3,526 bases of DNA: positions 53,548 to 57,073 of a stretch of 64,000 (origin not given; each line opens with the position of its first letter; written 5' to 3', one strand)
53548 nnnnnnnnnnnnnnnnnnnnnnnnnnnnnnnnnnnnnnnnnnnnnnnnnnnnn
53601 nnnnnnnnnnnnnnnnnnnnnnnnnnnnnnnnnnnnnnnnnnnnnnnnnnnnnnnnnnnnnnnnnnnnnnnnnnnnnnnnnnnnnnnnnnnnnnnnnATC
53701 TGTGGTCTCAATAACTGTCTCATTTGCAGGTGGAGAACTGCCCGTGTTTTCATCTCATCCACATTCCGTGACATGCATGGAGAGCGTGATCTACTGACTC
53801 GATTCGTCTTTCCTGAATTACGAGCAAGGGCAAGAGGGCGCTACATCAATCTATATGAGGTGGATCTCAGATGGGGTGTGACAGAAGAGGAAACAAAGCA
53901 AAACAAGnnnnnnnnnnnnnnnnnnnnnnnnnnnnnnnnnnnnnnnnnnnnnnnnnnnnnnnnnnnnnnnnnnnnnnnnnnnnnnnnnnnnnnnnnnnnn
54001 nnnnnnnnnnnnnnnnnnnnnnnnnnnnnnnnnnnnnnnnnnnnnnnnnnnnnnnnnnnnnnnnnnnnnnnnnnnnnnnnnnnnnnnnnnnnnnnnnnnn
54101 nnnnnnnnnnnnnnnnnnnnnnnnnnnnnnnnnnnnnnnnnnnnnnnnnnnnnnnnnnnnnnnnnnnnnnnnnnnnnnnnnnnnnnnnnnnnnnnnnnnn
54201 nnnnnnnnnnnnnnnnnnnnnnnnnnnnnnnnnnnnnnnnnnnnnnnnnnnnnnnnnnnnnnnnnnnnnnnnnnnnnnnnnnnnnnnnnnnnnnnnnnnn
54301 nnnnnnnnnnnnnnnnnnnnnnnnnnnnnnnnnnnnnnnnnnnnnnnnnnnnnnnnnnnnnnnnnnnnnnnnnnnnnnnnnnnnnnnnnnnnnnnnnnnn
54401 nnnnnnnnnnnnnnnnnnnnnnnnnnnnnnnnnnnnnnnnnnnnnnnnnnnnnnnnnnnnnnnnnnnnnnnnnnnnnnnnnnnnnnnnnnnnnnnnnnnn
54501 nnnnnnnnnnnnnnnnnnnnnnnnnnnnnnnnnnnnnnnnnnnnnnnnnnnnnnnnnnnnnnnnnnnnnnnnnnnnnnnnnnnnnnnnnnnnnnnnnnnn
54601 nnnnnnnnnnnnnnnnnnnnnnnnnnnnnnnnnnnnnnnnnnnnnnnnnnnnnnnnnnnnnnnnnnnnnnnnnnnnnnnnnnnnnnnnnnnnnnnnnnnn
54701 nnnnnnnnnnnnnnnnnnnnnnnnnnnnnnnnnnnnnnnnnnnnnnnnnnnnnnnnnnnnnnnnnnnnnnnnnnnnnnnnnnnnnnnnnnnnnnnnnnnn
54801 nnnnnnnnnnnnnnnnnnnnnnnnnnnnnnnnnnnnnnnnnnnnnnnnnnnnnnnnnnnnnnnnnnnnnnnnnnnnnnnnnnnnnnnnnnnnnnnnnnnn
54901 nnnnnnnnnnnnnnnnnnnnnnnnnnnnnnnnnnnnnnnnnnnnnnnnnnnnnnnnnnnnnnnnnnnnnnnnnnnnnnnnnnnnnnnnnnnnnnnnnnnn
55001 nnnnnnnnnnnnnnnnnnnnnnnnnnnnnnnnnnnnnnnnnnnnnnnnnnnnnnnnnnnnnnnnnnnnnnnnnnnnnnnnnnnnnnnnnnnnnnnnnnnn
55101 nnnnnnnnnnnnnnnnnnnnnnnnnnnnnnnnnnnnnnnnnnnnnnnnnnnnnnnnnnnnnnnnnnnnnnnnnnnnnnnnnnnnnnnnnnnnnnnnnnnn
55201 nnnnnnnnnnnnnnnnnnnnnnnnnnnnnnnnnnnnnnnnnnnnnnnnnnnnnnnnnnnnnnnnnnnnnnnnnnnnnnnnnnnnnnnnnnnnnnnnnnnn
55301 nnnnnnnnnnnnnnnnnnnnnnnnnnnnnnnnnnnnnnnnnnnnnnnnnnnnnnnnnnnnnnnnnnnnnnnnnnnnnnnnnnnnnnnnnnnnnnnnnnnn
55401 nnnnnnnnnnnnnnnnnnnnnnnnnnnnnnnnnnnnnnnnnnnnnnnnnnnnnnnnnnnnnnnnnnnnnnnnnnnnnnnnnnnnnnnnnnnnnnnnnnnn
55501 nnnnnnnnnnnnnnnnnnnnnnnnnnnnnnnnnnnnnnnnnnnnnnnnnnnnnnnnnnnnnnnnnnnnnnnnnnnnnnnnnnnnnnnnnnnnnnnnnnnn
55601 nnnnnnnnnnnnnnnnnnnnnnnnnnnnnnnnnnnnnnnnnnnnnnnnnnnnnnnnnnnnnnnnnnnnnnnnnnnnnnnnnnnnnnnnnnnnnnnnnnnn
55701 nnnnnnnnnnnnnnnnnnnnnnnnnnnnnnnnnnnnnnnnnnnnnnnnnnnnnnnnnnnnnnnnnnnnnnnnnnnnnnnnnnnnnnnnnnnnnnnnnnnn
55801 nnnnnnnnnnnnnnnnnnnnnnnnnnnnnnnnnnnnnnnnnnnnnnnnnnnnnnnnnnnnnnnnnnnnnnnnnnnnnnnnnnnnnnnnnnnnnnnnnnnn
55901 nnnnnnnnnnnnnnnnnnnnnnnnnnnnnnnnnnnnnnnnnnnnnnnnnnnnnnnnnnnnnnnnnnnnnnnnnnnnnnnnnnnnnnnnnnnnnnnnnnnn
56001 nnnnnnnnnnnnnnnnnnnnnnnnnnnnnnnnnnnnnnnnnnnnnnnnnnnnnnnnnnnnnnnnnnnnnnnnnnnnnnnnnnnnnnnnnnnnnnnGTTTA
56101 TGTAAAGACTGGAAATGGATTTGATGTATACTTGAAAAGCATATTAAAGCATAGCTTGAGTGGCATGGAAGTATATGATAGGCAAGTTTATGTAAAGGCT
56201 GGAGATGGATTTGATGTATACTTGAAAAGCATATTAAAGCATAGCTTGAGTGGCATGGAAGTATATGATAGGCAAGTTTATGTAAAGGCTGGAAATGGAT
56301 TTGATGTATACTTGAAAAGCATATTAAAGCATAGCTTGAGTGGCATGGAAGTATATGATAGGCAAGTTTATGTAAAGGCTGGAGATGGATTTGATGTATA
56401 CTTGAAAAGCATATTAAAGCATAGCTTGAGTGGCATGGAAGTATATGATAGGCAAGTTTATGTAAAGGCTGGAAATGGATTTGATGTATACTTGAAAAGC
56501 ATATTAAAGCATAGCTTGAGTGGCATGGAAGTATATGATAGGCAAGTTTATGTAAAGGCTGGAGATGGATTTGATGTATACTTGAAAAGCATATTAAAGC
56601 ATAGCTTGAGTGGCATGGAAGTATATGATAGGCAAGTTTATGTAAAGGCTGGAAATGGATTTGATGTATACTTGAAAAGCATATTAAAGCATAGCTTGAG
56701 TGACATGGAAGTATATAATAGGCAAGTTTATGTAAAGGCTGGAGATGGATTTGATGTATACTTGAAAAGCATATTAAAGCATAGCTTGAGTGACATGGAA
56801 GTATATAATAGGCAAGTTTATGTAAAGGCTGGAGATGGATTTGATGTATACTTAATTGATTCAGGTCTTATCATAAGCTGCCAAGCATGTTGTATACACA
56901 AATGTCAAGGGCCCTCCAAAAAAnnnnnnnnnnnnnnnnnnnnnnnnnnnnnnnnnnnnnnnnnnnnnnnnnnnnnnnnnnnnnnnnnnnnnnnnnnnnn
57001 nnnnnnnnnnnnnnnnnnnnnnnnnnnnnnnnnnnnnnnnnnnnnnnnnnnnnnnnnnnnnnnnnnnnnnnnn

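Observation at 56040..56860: Minisatellite born from an exon-intron junction, with donor sites inactivated and the reading frame kept open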

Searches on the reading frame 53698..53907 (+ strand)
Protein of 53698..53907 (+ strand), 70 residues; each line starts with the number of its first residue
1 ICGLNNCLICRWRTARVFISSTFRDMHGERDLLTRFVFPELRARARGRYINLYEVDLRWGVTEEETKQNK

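Call 37: search_protein_families(library=pfam, proteins=[window:53698-53907:+], max_evalue=0.001)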
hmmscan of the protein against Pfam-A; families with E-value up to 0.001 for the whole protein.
window:53698-53907:+ (70 aa): 1 family
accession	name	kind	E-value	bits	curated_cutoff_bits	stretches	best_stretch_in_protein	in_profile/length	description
PF13271.11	DUF4062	-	9.1e-05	23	24.7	1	16-38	1-23/82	Domain of unknown function (DUF4062)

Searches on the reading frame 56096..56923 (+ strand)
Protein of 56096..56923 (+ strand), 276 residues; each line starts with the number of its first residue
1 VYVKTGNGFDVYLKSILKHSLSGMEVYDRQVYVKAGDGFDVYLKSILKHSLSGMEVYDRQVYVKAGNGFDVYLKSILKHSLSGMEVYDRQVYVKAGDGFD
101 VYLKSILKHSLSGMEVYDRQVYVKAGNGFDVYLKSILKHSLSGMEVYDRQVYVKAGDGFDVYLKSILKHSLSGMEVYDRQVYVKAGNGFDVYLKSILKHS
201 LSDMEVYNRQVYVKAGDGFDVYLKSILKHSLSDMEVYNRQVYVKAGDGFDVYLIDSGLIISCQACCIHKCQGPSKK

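Call 15: search_protein_families(library=pfam, proteins=[window:56096-56923:+], max_evalue=10)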
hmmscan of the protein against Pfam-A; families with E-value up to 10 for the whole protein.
window:56096-56923:+ (276 aa): 19 families
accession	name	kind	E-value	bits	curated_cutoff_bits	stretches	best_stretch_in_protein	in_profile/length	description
PF24778.1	Ig-CFAP74_3rd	-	8e-10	39.1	27.6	0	203-234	46-77/113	CFAP74 third Ig-like domain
PF25522.1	OB_cyt-4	-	2.3e-09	38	27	1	213-245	51-75/77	Mitochondrial protein cyt-4, OB-fold domain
PF17945.6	Crystall_4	-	6.8e-09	36.5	30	0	236-256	28-48/90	Beta/Gamma crystallin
PF15099.11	PIRT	-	1.9e-08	34.6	30.6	4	200-249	39-87/128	Phosphoinositide-interacting protein family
PF15947.10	DUF4755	-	6.7e-08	33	27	0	18-42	16-40/129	Domain of unknown function (DUF4755)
PF17420.7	GP17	-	1e-07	32.4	25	0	126-157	52-83/98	Superinfection exclusion gene product 17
PF11775.14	CobT_C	-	1.3e-06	28.7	21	0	173-203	145-177/220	Cobalamin biosynthesis protein CobT VWA domain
PF16153.10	DUF4861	-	5e-06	26.2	22.3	6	181-222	139-181/380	Domain of unknown function (DUF4861)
PF15092.11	UPF0728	-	0.00012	22.3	27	0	216-242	36-62/88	Uncharacterised protein family UPF0728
PF09008.15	Head_binding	-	0.00021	22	24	0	149-181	47-79/113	Head binding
PF07301.16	DUF1453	-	0.00042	20.8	24.6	0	169-197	72-100/145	CcdC protein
PF16565.11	MIT_C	-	0.0037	17.6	25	0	191-241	82-133/142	Phospholipase D-like domain at C-terminus of MIT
PF12767.12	SAGA-Tad1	-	0.0099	16.2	31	0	120-142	214-236/238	Transcriptional regulator of RNA polII, SAGA, subunit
PF24654.2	CEP76_N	-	0.058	14.2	27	0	193-209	2-18/60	CEP76 N-terminal domain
PF14973.11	TINF2_N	-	0.066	14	29.4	0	184-235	88-139/149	TERF1-interacting nuclear factor 2 N-terminus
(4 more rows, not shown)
